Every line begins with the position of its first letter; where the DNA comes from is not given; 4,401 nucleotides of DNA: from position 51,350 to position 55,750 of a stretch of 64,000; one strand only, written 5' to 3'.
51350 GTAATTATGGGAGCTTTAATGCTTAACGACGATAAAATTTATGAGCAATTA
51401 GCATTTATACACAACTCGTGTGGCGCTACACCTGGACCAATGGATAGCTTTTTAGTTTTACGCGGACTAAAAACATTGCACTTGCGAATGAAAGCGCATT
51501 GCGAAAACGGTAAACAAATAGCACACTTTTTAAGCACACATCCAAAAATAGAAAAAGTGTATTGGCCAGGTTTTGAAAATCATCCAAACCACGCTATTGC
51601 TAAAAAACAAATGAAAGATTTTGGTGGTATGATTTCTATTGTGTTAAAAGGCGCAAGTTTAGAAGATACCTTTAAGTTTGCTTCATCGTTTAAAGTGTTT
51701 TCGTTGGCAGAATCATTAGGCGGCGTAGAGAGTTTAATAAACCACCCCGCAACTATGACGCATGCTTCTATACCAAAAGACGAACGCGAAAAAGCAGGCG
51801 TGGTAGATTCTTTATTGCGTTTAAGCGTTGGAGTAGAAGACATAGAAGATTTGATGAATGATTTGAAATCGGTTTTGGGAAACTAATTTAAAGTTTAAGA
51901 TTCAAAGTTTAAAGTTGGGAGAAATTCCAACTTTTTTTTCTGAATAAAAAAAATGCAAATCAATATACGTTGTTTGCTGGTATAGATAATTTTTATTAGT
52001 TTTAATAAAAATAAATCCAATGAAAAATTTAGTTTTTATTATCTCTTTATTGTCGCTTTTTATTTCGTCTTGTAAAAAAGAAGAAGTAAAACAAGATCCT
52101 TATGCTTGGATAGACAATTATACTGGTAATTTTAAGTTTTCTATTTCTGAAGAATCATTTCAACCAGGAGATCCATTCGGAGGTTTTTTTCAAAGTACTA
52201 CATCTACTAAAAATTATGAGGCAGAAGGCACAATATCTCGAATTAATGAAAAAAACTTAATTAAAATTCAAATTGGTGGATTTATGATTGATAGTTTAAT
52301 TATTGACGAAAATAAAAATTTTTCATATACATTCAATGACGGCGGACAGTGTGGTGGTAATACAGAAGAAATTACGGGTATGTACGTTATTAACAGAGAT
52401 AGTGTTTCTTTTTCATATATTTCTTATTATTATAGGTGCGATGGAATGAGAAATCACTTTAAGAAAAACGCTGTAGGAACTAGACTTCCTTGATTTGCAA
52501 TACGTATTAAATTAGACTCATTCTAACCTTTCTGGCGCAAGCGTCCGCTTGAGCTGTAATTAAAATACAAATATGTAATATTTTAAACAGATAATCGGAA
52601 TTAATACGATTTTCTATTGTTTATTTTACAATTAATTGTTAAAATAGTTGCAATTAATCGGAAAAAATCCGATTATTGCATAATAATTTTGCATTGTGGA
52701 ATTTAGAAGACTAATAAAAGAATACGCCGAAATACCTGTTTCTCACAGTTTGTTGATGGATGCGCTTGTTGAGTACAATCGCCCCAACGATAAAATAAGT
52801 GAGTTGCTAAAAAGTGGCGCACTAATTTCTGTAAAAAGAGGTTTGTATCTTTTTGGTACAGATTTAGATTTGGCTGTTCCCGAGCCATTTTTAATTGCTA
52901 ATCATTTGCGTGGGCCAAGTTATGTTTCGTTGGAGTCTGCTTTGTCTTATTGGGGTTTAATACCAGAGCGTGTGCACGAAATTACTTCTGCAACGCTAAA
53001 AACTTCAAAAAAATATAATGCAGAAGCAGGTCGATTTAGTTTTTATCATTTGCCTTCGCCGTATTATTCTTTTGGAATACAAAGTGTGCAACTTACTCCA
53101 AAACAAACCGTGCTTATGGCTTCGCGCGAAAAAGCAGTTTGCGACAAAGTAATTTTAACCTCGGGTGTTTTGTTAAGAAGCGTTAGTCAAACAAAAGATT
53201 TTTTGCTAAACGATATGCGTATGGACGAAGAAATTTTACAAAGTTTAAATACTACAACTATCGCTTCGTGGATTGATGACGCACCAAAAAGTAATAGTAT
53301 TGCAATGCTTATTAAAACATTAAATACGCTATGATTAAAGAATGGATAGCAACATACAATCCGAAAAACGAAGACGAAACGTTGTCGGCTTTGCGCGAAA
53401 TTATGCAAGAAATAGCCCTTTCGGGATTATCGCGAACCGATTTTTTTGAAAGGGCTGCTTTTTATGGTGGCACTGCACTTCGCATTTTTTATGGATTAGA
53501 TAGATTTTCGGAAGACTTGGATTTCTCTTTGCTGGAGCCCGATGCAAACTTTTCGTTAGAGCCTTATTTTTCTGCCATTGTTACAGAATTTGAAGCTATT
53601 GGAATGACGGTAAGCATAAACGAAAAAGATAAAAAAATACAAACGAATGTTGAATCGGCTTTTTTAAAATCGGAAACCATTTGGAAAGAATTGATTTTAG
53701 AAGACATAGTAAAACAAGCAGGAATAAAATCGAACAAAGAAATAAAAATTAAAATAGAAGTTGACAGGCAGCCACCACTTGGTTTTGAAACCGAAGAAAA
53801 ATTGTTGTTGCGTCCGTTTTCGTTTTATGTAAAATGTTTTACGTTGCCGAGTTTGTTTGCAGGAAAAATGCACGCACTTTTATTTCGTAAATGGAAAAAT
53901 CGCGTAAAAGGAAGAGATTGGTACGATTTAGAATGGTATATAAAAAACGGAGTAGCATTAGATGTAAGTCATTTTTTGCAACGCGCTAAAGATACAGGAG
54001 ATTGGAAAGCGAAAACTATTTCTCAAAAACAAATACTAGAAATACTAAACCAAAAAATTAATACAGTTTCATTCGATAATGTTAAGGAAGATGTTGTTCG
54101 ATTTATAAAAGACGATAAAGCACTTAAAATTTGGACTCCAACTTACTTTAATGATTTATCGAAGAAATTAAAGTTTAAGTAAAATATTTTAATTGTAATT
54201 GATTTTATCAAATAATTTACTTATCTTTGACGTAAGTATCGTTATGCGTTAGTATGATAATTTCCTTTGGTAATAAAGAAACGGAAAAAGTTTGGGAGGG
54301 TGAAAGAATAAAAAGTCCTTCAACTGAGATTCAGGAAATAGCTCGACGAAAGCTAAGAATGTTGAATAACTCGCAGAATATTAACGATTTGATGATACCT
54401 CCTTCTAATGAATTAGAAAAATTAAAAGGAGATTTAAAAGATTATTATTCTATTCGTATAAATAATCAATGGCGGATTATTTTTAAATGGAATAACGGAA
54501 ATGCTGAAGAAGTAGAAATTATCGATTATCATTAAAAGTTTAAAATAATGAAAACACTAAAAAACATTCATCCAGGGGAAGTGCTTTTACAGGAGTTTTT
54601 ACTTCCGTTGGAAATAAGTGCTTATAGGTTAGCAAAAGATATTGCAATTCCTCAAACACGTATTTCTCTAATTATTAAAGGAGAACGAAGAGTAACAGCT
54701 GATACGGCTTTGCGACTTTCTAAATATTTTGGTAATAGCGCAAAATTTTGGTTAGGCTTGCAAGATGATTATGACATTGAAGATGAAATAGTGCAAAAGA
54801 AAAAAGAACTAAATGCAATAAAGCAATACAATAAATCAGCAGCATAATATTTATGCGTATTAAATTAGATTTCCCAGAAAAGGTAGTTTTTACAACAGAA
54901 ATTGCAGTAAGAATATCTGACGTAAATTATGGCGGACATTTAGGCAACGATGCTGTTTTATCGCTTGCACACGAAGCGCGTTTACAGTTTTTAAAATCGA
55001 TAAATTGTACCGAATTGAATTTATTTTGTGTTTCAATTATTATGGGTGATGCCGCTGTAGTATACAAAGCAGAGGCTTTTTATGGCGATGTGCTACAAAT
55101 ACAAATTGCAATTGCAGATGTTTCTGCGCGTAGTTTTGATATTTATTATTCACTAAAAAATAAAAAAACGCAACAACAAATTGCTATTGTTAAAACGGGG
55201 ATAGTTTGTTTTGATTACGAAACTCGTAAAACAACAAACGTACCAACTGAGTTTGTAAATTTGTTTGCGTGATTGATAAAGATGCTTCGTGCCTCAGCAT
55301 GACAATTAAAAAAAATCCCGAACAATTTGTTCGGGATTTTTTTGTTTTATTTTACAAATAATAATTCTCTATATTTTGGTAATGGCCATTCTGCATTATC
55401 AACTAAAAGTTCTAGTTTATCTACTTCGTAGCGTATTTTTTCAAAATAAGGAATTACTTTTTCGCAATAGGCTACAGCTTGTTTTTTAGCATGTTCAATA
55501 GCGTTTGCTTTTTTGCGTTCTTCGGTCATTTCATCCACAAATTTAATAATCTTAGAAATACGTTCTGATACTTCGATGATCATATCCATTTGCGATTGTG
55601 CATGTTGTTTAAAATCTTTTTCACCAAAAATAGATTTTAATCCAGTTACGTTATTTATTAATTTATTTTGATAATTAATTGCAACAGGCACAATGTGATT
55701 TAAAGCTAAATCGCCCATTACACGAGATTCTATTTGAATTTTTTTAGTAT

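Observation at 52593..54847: Compact defense/addiction islet: AbiEi-AbiEii next to HigB-HigA, with palindromic operators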

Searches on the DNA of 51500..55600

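Call 58: search_rna_families(source=window, start=51500, end=55600, threshold=evalue, max_evalue=1)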
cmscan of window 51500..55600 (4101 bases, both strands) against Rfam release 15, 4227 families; matches with E-value up to 1: 9.
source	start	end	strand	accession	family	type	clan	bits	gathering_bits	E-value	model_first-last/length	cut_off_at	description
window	55253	55343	+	RF02901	AaHKsRNA41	Gene; sRNA;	-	35.9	97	9.2e-06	1-187/187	no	Aggregatibacter sRNA 41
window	55300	55397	-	RF00121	MicC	Gene; sRNA;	-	31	90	0.087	1-123/123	no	MicC RNA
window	55307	55361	-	RF00506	Thr_leader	Cis-reg; leader;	-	30.9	55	0.0052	1-118/118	no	Threonine operon leader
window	55223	55352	+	RF00121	MicC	Gene; sRNA;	-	29.6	90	0.17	1-123/123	no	MicC RNA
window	55306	55396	-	RF02449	ncr1015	Gene; sRNA;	-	29.5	60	0.24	1-121/121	no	Bacillus sRNA ncr1015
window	55224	55346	+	RF02449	ncr1015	Gene; sRNA;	-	28.5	60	0.4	1-121/121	no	Bacillus sRNA ncr1015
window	55284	55345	+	RF00506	Thr_leader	Cis-reg; leader;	-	27.3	55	0.039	1-118/118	no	Threonine operon leader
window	55295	55342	+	RF00512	Leu_leader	Cis-reg; leader;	-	24.8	50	0.051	1-148/148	no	Leucine operon leader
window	55288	55347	+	RF01485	rli61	Cis-reg;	-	24.4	50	0.31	1-106/106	no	Listeria sRNA rli61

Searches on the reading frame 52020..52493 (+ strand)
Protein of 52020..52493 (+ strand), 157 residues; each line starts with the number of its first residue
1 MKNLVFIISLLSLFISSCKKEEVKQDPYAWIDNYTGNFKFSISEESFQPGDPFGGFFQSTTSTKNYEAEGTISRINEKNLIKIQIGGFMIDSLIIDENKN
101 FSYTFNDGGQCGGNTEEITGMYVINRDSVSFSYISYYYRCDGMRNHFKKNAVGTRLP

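Call 3: search_protein_families(library=pfam, proteins=[window:52020-52493:+], max_evalue=0.01)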
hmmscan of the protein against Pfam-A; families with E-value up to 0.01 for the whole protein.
window:52020-52493:+ (157 aa): 0 families

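Call 5: search_protein_families(library=ncbifam, proteins=[window:52020-52493:+], max_evalue=0.01)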
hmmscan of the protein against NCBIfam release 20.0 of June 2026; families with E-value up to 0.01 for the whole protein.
window:52020-52493:+ (157 aa): 1 family
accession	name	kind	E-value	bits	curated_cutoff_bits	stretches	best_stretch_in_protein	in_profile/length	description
NF052634.1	Riean_0653_fam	subfamily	0.0015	19.5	57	1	1-115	1-115/176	Riean_0653 family protein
